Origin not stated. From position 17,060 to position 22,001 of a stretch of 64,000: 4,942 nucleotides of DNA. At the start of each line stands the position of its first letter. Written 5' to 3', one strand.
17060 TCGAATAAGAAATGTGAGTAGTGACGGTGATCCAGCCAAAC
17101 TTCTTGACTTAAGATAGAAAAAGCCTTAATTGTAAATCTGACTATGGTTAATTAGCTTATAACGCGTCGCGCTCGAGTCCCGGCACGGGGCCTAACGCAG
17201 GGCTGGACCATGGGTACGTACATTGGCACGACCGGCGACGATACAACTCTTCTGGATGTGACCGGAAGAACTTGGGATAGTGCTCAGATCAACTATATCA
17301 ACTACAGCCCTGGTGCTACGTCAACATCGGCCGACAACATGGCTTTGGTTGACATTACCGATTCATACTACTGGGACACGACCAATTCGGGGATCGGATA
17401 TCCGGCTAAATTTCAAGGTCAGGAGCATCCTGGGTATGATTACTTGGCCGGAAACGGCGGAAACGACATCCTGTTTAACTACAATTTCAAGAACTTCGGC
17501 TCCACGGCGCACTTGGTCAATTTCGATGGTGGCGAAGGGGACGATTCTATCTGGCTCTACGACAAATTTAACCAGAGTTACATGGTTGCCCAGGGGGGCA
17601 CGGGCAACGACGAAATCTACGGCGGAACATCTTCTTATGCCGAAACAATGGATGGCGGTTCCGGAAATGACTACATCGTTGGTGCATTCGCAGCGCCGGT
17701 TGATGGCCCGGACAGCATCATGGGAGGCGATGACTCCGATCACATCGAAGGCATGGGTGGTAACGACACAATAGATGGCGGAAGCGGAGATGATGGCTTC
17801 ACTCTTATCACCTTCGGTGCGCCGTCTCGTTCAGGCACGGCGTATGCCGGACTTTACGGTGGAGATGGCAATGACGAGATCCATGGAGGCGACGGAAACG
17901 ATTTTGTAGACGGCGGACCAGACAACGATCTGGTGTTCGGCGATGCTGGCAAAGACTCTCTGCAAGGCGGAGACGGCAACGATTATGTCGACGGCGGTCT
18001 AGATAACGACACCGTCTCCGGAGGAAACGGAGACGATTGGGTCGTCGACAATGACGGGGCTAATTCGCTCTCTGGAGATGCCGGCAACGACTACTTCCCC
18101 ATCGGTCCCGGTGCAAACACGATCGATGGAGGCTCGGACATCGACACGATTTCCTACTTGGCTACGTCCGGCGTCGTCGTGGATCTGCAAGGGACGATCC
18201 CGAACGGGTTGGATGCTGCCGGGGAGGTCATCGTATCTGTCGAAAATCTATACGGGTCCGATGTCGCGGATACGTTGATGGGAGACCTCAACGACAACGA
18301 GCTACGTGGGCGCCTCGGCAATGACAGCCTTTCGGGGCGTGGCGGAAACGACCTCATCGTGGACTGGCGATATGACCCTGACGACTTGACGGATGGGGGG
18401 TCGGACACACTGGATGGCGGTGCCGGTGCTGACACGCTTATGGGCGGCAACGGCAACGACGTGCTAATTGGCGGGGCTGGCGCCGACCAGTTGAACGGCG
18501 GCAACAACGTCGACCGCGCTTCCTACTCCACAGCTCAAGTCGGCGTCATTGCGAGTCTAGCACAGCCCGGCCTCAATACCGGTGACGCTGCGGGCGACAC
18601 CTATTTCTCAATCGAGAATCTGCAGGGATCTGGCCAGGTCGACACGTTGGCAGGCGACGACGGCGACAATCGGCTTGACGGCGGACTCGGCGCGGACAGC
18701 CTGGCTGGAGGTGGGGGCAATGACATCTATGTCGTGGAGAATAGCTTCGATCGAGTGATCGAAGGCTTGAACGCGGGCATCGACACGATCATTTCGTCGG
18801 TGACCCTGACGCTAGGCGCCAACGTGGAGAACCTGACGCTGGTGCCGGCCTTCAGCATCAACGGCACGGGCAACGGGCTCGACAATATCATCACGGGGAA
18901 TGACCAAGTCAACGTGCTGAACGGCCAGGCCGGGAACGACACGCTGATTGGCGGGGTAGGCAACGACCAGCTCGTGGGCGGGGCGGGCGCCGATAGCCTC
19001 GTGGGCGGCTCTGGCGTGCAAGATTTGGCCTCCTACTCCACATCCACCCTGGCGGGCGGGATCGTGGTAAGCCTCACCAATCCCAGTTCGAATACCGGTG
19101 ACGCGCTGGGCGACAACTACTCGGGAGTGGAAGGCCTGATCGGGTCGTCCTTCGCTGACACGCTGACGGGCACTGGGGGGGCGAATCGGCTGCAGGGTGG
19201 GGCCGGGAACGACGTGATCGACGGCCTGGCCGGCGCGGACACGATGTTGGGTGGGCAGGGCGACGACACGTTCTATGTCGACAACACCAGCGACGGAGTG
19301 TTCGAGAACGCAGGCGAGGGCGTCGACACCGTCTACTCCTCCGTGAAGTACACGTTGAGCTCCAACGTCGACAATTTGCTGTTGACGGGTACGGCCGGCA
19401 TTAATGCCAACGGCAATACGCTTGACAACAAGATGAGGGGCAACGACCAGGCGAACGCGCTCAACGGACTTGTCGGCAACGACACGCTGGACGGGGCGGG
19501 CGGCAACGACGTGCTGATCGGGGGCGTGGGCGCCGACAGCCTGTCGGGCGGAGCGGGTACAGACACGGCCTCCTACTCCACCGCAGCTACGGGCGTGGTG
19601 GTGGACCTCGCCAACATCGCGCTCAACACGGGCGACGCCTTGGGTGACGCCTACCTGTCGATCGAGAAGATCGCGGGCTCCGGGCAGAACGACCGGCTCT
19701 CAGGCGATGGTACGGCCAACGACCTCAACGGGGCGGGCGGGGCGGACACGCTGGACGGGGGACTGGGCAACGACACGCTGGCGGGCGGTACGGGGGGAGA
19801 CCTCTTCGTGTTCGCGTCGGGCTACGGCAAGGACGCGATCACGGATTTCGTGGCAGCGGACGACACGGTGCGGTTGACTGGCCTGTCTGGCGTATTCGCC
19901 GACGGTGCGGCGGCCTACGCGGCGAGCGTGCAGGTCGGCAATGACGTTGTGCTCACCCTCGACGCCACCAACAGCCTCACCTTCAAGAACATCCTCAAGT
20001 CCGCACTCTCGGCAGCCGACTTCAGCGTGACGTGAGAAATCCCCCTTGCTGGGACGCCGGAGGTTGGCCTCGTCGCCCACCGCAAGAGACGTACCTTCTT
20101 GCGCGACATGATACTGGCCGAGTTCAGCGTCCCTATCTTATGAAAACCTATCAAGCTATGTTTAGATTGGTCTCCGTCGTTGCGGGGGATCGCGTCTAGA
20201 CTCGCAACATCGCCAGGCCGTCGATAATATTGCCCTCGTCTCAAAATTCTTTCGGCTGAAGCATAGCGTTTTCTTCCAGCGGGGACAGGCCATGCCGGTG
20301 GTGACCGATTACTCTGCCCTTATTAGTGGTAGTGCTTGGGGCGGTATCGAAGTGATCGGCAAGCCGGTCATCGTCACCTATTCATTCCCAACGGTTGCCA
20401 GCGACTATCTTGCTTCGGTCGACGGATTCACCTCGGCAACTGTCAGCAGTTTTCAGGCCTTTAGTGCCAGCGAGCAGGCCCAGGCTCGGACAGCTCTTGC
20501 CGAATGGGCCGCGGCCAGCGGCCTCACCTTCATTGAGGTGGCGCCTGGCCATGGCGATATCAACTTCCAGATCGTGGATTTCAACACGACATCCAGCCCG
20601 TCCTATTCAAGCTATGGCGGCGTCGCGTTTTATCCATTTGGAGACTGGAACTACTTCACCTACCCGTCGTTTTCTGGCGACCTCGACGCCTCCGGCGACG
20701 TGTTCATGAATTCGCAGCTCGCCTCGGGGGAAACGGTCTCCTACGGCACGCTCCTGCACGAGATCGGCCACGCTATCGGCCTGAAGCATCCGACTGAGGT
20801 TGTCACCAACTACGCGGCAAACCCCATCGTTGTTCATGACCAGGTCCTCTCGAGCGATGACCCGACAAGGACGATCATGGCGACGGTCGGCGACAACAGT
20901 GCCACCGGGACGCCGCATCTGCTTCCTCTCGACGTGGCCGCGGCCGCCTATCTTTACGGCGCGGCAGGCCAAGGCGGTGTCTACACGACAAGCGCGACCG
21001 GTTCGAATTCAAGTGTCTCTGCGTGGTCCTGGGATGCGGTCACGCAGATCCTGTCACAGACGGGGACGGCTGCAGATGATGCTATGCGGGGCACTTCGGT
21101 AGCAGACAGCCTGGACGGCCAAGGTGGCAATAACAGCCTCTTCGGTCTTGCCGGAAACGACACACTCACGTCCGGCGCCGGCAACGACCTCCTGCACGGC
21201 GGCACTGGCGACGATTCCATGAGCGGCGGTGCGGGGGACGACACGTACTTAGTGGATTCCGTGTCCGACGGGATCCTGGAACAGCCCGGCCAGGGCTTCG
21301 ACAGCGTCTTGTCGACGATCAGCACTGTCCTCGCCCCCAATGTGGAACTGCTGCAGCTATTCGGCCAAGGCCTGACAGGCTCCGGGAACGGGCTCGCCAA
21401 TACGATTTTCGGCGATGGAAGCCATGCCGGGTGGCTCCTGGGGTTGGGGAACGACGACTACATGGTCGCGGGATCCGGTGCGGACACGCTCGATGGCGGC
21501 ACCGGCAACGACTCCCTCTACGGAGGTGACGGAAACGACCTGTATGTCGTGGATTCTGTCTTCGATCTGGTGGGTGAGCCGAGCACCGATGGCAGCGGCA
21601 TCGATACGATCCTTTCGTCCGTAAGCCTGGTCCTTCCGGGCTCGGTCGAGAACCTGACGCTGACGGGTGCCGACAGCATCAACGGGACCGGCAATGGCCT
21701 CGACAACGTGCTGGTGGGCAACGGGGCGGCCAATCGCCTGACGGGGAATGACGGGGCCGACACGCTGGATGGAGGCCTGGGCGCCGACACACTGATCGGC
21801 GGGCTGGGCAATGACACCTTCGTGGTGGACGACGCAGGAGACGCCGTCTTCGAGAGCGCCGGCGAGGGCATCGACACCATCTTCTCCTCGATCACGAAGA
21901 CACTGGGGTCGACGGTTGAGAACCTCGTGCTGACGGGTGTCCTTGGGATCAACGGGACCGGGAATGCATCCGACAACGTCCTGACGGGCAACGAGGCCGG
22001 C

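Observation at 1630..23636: Three near-identical 2-kb C-terminal cassettes (plus a diverged fourth) shared by RTX genes with unrelated heads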

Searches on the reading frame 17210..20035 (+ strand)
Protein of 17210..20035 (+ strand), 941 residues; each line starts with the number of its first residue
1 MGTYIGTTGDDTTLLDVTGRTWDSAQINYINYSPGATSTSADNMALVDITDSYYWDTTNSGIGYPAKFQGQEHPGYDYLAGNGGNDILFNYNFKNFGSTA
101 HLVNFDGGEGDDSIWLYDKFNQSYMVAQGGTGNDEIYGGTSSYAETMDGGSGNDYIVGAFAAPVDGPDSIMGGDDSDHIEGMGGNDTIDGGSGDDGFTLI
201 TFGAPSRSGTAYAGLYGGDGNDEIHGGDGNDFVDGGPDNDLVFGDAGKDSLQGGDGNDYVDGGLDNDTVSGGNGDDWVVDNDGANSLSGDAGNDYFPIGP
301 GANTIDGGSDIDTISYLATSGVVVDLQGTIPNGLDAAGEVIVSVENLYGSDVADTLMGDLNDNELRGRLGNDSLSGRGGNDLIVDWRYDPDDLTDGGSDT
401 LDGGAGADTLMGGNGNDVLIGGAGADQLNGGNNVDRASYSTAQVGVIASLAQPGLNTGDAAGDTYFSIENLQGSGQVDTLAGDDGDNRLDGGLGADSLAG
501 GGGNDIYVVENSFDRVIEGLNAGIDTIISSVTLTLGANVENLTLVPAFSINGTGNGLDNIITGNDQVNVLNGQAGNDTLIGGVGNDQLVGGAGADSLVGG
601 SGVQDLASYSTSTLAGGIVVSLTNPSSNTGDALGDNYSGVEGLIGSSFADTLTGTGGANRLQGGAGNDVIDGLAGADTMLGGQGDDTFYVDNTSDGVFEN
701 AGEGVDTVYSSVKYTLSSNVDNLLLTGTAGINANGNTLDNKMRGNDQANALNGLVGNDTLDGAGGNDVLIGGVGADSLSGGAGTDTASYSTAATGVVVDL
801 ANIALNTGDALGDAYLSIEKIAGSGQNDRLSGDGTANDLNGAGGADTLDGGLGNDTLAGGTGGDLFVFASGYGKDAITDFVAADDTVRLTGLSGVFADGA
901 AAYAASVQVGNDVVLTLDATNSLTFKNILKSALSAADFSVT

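Call 5: search_protein_families(library=pfam, proteins=[window:17210-20035:+], max_evalue=0.01)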
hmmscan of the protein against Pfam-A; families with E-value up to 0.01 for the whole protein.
window:17210-20035:+ (941 aa): 1 family
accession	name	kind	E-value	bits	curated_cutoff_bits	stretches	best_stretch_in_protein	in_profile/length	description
PF00353.25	HemolysinCabind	-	4e-64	212.4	23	14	653-687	1-35/36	RTX calcium-binding nonapeptide repeat (4 copies)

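Call 17: search_protein_families(library=ncbifam, proteins=[window:17210-20035:+], max_evalue=0.001)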
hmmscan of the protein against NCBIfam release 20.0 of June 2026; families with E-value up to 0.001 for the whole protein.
window:17210-20035:+ (941 aa): 8 families
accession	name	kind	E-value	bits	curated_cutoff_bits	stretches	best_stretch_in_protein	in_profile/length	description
NF046115.1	Ca_rpt_SMc04171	equivalog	6.7e-53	180.7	625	6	216-428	272-489/574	SMc04171 family calcium-binding repeat protein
NF033943.0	RTX_toxin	subfamily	5.7e-52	177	1000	7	739-927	678-855/930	RTX family hemolysin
NF052454.1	BtaGlycanEglC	equivalog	6.1e-50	170.4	700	3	649-776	19-148/459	endo-1,3-1,4-beta-glycanase EglC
NF035945.1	Zn_serralysin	subfamily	3.1e-44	151.9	500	5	818-940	319-448/462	serralysin family metalloprotease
NF033203.1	entero_EhxA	exception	5.7e-31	107.5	2000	3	736-925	708-883/997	enterohemolysin EhxA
NF050046.1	PueAB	exception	2e-21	76.1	670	2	822-938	500-613/616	polyurethane esterase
NF053766.1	ZapA_metallo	exception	1.3e-18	67.4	940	3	552-604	333-385/483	ZapA family metalloprotease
NF051884.1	ProteaseSapA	equivalog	2e-05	23.4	1200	1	616-698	300-379/644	protease SapA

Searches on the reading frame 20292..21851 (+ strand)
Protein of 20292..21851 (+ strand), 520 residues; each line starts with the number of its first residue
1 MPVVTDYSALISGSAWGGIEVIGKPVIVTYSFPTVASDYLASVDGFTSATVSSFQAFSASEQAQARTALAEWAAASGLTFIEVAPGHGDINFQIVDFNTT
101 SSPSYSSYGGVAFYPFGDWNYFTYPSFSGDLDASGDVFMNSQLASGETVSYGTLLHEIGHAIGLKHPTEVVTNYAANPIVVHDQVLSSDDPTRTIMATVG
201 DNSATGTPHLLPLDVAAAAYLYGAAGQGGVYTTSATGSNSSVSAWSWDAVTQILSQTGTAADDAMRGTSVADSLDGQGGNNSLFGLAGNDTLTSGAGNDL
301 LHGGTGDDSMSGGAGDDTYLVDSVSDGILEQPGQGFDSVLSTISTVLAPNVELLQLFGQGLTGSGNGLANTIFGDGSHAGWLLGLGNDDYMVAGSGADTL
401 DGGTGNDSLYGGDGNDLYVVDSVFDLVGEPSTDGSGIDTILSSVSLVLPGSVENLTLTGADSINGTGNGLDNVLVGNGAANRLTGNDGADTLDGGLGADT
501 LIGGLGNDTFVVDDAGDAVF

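Call 49: search_solved_structures(query=window:20292-21647:+, max_evalue=0.001)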
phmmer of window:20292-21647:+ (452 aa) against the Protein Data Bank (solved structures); distinct sequences matched with E-value up to 0.001: 37.
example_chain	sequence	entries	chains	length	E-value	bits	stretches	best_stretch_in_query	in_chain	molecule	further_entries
7usl_C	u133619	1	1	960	8.7e-28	100.9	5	225-339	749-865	Bifunctional hemolysin-adenylate cyclase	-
1srp_A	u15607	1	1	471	9.3e-20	74.4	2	14-225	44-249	SERRALYSIN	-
5d7w_A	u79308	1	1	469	1.2e-19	74.1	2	14-225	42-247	Serralysin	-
4i35_A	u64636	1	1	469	1.2e-19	74.1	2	14-225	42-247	Serralysin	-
1smp_A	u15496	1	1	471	1.2e-19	74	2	14-225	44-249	SERRATIA METALLO PROTEINASE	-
1af0_A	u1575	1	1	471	3e-19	72.8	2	14-225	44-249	SERRATIA PROTEASE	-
1sat_A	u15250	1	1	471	6e-19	71.8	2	14-225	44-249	SERRATIA PROTEASE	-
7rah_E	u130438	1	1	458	3.9e-17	65.8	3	246-320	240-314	Bifunctional adenylate cyclase toxin/hemolysin CyaA,Bifunctional adenylate cyclase toxin/h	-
6sus_A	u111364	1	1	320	1.4e-14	57.4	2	225-339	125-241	Bifunctional hemolysin/adenylate cyclase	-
1k7i_A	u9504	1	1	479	1.7e-13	53.8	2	14-316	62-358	secreted protease C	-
1k7g_A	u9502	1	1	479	1.9e-13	53.6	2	14-316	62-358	secreted protease C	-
1go8_P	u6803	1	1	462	4.7e-13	52.3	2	14-316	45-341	PROTEASE C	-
3hbv_P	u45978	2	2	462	8.6e-13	51.5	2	14-224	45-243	Secreted protease C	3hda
3hbu_P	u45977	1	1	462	1.2e-12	51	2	14-317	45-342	Secreted protease C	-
1go7_P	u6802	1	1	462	1.5e-12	50.6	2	14-224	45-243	PROTEASE C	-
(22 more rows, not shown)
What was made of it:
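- On Serralysin (M10B) metalloproteases (gene C head): 1SRP residues 44-249 match aa 14-225, E = 9e-20 (call 49).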

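Call 61: find_homologous_proteins(query=window:20292-21851:+, max_evalue=1e-40)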
Query window:20292-21851:+ (520 aa): 2307 proteins with E <= 1e-40 among 8000 candidates; the best 120 are listed.
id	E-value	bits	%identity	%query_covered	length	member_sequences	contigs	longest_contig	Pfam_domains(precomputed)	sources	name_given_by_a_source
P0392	1.5e-244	831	65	100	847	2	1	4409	PF00413.31,PF00353.26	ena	-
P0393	4.6e-216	737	61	100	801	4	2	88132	PF00413.31,PF00353.26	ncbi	-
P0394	2.9e-214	731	65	98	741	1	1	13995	PF00413.31,PF00353.26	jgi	jgi:Ca2+-binding RTX toxin-like protein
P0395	2.5e-204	698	65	99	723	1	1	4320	PF00413.31,PF00353.26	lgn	-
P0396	3.0e-203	695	64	99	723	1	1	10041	PF00413.31,PF00353.26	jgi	jgi:Ca2+-binding RTX toxin-like protein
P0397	4.4e-202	691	63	99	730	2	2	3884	PF00413.31,PF00353.26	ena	-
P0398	7.7e-201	687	63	95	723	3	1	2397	PF00413.31,PF08548.18,PF00353.26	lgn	-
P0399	1.9e-198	679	58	98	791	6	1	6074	PF00413.31,PF00353.26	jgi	jgi:Ca2+-binding RTX toxin-like protein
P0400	7.3e-196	670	62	99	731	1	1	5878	PF00413.31,PF08548.18,PF00353.26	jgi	jgi:Ca2+-binding RTX toxin-like protein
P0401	2.6e-195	668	59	94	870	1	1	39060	PF00353.26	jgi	jgi:Ca2+-binding RTX toxin-like protein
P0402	3.9e-195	668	63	99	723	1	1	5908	PF00413.31,PF00353.26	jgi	-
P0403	8.3e-188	644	55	100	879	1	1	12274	PF00413.31,PF00353.26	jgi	jgi:Ca2+-binding RTX toxin-like protein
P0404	2.2e-184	632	63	98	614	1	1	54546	PF00413.31,PF00353.26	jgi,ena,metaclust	metaclust:\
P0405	3.2e-183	629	63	99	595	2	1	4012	PF00413.31,PF00353.26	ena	-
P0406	1.2e-182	627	60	99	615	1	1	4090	PF00413.31,PF00353.26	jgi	jgi:Ca2+-binding RTX toxin-like protein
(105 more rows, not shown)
